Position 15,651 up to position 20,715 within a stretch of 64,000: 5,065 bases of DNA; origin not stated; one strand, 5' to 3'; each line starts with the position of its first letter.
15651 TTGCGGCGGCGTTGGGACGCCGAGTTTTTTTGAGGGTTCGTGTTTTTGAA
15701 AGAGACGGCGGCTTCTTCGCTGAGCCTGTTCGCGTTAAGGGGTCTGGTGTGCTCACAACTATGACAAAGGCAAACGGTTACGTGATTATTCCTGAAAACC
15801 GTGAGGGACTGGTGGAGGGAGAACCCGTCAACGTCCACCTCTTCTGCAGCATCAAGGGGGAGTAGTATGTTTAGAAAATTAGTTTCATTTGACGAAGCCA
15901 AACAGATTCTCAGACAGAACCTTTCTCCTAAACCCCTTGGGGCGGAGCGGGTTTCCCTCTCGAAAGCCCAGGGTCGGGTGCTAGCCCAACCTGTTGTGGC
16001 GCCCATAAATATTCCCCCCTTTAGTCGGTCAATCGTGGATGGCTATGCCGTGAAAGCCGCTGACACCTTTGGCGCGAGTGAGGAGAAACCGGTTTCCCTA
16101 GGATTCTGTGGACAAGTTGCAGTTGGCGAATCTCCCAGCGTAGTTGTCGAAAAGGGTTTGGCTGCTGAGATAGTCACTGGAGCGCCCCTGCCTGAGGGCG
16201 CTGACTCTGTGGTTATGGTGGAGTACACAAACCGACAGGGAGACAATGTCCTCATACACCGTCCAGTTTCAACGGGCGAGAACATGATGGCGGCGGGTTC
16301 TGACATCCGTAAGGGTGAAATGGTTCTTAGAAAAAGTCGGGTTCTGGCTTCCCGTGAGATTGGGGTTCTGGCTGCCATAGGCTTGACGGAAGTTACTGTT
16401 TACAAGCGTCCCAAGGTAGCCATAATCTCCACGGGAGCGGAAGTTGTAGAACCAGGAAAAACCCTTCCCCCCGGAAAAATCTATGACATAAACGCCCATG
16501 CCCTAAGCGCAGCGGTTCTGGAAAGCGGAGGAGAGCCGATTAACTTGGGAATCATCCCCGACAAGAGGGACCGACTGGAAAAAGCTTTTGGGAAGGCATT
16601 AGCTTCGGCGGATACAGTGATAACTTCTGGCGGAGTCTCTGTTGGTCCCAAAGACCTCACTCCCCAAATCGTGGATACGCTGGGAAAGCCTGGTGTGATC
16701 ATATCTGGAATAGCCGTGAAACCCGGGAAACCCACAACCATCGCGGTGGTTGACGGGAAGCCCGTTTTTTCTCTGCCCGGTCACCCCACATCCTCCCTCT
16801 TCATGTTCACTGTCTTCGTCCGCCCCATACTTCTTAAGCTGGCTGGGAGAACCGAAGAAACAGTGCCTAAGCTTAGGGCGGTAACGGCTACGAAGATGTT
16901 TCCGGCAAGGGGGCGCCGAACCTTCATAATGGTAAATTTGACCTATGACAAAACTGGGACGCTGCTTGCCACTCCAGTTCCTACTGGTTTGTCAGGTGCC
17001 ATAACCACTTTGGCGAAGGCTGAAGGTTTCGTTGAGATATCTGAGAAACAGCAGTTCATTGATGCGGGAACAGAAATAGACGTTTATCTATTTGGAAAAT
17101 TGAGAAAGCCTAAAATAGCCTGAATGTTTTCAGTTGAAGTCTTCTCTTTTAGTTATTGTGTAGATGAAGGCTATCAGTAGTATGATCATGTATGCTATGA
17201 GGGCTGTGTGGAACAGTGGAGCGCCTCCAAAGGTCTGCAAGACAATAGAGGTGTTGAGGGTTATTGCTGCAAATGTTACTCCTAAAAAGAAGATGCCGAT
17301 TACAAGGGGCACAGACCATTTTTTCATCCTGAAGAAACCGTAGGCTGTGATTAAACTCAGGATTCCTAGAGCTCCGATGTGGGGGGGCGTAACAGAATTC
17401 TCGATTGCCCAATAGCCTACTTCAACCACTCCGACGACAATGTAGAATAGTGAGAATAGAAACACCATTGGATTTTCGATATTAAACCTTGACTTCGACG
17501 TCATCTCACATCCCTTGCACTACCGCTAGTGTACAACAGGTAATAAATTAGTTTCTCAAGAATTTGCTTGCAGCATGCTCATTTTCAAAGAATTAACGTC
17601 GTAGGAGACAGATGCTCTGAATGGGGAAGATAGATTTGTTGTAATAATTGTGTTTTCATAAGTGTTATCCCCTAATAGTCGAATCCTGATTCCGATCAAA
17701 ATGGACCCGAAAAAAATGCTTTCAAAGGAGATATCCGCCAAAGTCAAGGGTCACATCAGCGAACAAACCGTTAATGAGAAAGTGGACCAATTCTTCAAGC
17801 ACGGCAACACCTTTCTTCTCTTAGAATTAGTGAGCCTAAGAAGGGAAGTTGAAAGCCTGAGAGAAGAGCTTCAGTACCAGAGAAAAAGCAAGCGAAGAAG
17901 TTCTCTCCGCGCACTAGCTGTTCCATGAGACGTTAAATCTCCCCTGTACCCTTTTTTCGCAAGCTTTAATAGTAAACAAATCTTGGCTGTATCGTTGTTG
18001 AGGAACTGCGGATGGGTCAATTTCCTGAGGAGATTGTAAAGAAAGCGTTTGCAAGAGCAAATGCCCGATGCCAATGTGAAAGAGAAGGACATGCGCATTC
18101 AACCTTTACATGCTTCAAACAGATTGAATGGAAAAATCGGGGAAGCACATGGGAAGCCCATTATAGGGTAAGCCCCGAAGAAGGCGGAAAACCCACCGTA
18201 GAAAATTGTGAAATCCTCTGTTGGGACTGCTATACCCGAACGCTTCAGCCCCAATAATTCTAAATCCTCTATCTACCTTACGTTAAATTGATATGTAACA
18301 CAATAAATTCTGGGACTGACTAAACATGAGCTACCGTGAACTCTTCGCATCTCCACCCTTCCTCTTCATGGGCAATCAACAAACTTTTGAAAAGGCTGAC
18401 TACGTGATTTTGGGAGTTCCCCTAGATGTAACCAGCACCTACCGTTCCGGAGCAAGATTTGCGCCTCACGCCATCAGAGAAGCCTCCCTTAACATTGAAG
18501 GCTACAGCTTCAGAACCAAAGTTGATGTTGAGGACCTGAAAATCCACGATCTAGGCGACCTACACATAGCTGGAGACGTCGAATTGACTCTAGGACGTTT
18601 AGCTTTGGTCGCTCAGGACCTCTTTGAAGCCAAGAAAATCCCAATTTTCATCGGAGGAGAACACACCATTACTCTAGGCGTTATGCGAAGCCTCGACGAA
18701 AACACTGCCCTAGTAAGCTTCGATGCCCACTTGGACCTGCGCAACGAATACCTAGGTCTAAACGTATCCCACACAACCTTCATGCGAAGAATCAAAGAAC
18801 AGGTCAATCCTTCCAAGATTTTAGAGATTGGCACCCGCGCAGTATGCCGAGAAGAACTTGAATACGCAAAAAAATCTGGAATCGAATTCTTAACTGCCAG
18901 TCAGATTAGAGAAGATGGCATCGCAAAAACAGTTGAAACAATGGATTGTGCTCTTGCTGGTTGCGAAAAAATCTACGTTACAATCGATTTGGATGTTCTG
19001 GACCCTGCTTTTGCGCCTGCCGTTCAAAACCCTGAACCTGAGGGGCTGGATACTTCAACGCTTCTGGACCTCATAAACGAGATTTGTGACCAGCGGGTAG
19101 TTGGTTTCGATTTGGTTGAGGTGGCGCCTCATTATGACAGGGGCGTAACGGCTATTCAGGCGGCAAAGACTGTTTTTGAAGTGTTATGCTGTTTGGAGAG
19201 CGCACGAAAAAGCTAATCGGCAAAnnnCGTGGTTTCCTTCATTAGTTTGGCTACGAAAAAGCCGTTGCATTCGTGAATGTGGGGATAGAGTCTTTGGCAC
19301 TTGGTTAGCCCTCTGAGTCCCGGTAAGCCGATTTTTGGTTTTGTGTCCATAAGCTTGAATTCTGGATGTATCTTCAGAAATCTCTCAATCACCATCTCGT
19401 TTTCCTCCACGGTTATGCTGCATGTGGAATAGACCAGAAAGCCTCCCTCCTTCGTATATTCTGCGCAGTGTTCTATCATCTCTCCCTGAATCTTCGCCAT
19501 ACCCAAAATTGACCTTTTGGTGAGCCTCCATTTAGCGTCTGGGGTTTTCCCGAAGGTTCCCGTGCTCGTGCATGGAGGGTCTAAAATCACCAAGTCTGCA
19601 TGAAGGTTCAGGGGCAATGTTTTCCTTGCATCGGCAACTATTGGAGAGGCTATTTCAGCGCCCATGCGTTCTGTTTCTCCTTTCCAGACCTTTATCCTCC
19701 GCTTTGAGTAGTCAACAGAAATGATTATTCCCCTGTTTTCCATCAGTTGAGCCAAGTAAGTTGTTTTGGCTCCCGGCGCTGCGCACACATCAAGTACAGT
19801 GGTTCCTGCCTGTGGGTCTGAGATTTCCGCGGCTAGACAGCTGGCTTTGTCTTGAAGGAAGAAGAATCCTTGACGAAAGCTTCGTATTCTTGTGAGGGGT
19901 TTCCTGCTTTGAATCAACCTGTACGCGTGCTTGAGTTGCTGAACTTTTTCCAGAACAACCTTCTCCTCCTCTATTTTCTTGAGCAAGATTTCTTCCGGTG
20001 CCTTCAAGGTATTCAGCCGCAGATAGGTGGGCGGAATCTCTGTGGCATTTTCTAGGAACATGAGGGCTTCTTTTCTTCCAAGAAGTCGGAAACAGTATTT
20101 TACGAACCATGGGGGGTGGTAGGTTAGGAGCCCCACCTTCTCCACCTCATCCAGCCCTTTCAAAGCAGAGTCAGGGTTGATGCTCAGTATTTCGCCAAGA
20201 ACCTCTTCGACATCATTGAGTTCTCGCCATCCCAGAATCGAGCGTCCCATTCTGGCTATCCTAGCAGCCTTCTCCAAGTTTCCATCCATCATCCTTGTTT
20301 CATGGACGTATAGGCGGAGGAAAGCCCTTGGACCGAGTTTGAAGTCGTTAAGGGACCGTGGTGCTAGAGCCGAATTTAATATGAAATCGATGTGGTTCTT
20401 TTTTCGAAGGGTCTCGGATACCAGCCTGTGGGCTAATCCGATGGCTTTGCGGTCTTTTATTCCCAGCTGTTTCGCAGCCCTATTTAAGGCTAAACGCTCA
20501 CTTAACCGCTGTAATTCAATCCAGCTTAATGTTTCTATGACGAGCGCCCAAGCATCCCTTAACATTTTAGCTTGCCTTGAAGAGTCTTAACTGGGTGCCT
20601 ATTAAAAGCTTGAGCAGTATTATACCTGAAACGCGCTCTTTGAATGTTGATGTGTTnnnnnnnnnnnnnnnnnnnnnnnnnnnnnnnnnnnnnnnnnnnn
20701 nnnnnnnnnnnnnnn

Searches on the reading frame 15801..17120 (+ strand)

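Call 44: search_protein_families(library=pfam, proteins=[window:15801-17120:+], max_evalue=0.00001)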
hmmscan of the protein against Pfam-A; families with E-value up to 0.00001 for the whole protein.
window:15801-17120:+ (440 aa): 3 families
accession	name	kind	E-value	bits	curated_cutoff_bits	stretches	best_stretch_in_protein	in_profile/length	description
PF03453.22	MoeA_N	-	1.8e-48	164.7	30.8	1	28-194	1-160/160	MoeA N-terminal region (domain I and II)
PF00994.29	MoCF_biosynth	-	6.7e-32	110.6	26.6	1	207-345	1-143/144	Probable molybdopterin binding domain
PF03454.20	MoeA_C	-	1.4e-16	60.9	22.1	1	359-431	1-72/72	MoeA C-terminal region (domain IV)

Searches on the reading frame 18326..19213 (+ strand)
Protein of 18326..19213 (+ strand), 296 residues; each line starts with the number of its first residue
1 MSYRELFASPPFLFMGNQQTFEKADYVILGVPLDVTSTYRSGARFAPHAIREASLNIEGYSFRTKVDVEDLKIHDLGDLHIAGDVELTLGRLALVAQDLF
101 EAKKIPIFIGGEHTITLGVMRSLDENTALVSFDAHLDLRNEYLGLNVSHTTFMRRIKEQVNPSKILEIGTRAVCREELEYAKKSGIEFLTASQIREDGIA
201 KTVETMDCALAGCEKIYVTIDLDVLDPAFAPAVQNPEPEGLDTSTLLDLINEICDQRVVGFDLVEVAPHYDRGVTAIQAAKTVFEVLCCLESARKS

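Call 10: search_protein_families(library=pfam, proteins=[window:18326-19213:+], max_evalue=0.001)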
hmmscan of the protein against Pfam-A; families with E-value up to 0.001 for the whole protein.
window:18326-19213:+ (296 aa): 1 family
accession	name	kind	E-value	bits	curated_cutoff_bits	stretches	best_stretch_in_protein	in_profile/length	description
PF00491.26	Arginase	-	3e-80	270.1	22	1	25-287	2-278/280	Arginase family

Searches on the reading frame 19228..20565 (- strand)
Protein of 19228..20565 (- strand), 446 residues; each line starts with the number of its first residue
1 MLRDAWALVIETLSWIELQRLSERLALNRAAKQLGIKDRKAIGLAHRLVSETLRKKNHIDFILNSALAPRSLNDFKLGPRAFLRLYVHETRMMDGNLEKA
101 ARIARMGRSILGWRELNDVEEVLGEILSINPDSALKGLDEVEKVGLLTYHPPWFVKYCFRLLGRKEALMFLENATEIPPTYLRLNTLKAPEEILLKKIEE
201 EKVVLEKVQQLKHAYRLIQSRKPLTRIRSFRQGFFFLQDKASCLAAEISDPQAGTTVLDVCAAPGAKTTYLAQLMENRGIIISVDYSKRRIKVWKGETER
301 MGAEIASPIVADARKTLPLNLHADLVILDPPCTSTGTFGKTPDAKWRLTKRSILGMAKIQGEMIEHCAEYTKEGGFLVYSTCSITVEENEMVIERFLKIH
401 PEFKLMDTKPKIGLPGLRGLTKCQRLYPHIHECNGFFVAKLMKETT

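Call 10: search_protein_families(library=pfam, proteins=[window:19228-20565:-], max_evalue=0.001)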
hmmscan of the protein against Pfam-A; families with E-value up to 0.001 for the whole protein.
window:19228-20565:- (446 aa): 5 families
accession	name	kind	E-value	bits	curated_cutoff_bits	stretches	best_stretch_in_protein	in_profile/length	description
PF01189.24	Methyltr_RsmB-F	-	7.9e-52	176.3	27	1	250-441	5-198/199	16S rRNA methyltransferase RsmB/F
PF13847.12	Methyltransf_31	-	1.6e-07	31.6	27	1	253-385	3-115/145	Methyltransferase domain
PF22458.1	RsmF-B_ferredox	-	1.3e-05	25.7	27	1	150-219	1-69/74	Methyltr_RsmF/B-like, ferredoxin-like domain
PF17125.10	Methyltr_RsmF_N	-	2.6e-05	25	34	1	151-239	2-85/86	N-terminal domain of 16S rRNA methyltransferase RsmF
PF01728.25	FtsJ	-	8.2e-05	23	24.1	1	253-296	21-61/181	FtsJ-like methyltransferase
